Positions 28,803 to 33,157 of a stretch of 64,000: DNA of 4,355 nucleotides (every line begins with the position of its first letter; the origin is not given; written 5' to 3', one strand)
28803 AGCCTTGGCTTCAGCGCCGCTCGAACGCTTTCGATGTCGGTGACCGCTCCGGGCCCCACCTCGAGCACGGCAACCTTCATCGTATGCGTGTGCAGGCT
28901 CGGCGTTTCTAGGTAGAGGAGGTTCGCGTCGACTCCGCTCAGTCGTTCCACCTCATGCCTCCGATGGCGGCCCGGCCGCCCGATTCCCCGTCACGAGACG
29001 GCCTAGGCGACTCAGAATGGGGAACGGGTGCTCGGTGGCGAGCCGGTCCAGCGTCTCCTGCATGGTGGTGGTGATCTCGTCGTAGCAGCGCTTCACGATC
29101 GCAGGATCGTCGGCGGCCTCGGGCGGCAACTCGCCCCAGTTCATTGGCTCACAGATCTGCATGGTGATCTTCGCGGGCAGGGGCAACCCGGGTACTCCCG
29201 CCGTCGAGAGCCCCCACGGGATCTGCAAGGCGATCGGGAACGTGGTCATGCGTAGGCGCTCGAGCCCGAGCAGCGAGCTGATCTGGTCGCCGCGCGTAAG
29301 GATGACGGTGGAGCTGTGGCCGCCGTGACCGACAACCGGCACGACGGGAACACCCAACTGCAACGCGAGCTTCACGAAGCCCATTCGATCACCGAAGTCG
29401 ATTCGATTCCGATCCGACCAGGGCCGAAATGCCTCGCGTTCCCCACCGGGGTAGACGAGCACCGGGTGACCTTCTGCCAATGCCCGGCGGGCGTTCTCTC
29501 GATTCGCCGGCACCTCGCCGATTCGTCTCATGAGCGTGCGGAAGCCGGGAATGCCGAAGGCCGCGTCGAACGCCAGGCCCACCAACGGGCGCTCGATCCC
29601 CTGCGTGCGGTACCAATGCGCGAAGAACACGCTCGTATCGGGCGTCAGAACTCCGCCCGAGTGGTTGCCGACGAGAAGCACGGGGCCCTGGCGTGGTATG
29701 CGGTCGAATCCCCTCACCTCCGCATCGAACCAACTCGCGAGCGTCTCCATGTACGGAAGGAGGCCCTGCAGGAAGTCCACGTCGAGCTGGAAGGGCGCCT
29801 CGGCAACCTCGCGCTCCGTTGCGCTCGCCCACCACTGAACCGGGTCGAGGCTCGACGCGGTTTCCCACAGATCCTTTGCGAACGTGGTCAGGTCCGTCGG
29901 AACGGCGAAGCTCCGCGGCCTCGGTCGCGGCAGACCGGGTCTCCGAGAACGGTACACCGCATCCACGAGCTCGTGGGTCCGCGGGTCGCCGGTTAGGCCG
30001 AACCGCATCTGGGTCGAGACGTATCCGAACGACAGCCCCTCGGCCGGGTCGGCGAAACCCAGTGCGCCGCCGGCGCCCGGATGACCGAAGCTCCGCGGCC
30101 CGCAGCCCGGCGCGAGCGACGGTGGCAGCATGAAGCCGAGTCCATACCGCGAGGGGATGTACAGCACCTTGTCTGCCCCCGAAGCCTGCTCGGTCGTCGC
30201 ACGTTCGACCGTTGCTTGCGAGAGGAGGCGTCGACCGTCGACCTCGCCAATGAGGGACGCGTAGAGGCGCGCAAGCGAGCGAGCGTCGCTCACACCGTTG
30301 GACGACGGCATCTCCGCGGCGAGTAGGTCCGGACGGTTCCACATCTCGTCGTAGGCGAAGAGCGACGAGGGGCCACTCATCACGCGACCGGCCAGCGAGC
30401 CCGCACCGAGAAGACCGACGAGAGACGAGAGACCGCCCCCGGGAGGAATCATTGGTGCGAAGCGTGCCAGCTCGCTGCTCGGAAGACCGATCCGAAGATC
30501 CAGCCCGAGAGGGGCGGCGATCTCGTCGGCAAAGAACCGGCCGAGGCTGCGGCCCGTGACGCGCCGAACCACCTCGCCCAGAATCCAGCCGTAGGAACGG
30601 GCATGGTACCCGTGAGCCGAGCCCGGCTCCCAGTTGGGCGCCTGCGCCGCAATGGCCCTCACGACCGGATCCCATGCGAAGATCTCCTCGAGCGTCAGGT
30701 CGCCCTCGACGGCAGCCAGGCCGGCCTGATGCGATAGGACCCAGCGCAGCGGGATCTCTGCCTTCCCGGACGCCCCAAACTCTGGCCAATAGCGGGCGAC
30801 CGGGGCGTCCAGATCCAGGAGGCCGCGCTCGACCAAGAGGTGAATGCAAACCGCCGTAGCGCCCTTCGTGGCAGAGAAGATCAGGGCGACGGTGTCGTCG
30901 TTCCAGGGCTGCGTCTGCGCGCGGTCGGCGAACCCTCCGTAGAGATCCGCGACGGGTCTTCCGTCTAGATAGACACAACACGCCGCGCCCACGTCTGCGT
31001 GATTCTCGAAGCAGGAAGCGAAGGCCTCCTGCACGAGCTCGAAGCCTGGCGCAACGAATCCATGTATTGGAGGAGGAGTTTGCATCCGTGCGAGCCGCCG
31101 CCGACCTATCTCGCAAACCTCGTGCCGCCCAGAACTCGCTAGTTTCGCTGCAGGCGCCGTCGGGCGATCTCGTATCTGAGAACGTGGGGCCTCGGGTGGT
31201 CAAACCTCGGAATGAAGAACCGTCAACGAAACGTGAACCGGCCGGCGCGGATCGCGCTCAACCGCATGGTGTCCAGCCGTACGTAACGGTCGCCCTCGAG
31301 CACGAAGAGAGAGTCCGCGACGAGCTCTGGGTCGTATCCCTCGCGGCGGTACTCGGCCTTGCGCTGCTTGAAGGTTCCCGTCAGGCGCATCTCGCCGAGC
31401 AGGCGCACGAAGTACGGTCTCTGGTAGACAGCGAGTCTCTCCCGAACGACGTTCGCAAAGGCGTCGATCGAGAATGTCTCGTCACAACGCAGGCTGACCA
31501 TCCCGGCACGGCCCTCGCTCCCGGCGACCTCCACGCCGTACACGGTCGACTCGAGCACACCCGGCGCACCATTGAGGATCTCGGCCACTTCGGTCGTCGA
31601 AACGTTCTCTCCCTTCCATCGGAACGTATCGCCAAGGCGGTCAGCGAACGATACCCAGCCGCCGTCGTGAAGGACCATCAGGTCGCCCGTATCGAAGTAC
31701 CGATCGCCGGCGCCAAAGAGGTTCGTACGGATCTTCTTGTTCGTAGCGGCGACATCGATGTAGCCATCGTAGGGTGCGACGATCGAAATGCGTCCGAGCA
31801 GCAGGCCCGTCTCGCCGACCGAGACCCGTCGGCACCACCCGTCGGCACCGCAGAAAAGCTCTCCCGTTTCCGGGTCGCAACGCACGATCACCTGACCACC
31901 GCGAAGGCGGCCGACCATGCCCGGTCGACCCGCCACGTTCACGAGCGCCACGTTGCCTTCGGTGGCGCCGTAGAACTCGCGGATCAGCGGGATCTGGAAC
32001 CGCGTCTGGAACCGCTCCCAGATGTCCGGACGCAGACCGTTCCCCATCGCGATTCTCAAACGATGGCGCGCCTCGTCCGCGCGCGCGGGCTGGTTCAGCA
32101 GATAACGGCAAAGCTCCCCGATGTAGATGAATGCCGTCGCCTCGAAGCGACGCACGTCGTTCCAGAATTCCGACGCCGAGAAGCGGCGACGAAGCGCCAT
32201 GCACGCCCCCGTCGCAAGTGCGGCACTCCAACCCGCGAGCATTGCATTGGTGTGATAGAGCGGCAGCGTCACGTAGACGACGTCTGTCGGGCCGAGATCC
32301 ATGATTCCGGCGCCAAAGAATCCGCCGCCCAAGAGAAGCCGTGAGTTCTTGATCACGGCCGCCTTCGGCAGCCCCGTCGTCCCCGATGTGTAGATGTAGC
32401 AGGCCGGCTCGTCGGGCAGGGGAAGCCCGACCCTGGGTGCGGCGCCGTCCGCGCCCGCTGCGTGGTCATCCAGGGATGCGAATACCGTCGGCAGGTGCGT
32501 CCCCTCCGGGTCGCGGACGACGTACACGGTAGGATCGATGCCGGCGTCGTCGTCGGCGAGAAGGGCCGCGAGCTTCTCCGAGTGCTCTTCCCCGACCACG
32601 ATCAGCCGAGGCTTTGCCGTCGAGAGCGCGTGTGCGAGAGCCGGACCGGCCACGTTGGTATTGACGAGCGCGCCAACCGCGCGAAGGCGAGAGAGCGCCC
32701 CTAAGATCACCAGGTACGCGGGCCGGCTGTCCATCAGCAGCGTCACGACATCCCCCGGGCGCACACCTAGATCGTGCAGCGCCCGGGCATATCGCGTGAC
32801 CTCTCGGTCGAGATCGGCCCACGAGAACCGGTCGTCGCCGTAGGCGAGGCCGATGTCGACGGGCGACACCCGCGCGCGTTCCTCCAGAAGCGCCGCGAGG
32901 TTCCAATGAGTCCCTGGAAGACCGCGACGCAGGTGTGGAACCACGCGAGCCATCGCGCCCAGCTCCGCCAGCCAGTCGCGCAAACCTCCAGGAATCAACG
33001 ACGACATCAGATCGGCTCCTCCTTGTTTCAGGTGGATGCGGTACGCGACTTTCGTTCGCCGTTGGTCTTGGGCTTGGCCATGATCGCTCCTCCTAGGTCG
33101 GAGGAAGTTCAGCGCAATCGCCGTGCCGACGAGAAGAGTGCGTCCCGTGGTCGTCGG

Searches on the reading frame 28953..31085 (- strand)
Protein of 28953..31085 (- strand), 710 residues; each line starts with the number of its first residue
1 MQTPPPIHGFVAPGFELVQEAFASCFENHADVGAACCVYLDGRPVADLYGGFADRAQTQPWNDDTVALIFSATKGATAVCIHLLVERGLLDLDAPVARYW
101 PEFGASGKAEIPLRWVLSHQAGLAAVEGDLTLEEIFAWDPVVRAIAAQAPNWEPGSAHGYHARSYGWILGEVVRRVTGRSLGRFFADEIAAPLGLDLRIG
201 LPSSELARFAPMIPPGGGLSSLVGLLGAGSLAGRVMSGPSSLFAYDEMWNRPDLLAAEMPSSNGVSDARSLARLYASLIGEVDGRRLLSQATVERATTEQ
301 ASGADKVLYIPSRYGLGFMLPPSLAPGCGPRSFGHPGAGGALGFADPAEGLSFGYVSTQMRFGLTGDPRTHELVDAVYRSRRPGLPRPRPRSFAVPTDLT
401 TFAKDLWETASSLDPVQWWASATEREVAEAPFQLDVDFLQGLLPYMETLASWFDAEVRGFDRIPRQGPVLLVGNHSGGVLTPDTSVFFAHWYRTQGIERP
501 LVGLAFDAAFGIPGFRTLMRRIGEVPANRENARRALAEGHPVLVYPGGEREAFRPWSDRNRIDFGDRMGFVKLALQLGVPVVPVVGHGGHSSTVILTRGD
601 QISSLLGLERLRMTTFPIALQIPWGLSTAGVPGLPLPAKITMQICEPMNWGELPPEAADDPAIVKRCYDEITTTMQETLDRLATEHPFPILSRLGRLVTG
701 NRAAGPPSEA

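Call 86: search_protein_families(library=pfam, max_evalue=0.001, proteins=[window:28953-31085:-])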
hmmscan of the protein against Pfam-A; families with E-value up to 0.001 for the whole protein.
window:28953-31085:- (710 aa): 3 families
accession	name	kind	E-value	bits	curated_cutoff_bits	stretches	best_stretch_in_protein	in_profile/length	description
PF00144.29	Beta-lactamase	-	1.2e-73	248.6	27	1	23-362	2-313/329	Beta-lactamase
PF01553.26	Acyltransferase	-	1.3e-13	51.3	23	1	456-585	3-130/132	Acyltransferase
PF03982.18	DAGAT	-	8.1e-09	35.3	22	1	495-589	95-190/297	Diacylglycerol acyltransferase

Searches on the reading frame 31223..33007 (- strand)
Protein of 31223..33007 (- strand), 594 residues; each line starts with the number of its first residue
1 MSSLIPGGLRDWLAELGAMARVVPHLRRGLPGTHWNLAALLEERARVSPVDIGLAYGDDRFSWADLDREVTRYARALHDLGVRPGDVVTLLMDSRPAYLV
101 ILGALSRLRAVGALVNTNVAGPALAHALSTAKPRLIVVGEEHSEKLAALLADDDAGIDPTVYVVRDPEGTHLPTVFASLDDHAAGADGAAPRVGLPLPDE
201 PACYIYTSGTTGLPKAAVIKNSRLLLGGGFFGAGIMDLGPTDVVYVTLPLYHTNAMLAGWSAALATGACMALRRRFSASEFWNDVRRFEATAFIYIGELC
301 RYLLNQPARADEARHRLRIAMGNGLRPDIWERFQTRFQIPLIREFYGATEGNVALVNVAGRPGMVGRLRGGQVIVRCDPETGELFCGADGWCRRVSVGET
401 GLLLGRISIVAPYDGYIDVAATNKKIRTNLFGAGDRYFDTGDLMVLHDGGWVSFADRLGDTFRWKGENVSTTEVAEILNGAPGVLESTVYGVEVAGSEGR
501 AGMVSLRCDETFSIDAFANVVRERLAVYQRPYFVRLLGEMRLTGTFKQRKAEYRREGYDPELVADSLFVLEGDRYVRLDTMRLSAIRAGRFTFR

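Call 86: search_protein_families(library=pfam, max_evalue=0.001, proteins=[window:31223-33007:-])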
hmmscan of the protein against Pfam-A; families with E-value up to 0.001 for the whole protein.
window:31223-33007:- (594 aa): 1 family
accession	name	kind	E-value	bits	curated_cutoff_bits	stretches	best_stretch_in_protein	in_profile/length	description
PF00501.34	AMP-binding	-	1.7e-54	185.6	29.9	1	41-385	1-364/384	AMP-binding enzyme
